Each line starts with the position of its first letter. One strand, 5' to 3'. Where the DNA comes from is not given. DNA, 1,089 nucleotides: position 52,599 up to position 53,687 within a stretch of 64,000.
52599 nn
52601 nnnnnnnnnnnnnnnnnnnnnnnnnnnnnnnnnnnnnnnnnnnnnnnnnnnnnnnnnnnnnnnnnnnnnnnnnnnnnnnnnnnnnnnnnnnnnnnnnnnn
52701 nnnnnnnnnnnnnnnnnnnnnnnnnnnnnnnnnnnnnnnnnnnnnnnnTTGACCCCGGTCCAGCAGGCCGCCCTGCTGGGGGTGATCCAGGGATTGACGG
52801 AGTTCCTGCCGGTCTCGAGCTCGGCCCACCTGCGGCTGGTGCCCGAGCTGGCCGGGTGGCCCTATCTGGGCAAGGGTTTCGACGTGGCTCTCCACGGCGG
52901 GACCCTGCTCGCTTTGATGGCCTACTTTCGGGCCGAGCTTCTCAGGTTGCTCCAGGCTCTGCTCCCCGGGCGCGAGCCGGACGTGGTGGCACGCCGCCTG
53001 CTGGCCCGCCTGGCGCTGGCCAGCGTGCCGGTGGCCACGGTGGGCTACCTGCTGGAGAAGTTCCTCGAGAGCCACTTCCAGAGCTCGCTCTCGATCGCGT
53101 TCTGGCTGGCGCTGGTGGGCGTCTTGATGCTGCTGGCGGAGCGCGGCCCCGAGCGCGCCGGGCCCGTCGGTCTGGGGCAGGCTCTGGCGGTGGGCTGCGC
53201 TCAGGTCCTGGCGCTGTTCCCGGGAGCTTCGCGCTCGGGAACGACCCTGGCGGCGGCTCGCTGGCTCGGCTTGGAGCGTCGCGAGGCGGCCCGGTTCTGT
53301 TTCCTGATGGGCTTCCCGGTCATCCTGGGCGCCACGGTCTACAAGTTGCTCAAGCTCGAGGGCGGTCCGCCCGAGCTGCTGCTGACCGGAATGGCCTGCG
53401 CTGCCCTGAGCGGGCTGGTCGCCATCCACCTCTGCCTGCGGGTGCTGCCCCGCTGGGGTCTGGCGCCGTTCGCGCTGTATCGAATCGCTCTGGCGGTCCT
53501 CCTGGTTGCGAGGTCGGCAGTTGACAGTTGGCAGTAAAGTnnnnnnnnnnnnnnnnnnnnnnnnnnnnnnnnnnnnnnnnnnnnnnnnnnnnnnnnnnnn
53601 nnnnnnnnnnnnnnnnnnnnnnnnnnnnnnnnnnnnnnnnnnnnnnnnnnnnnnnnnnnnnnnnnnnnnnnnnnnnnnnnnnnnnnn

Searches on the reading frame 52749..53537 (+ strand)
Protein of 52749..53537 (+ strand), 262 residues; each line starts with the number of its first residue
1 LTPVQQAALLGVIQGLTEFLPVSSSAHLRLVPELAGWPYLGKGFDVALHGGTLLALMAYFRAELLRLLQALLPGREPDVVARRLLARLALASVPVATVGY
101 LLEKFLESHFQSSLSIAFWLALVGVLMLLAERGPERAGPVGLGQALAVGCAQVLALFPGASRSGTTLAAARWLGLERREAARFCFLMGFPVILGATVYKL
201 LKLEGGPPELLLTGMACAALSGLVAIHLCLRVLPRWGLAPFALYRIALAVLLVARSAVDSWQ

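Call 82: search_protein_families(library=pfam, proteins=[window:52749-53537:+], max_evalue=0.0001)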
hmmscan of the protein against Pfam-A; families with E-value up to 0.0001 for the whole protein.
window:52749-53537:+ (262 aa): 1 family
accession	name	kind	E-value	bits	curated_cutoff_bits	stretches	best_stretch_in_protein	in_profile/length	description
PF02673.24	BacA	-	6.2e-69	233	33.4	1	7-251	1-257/257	Bacitracin resistance protein BacA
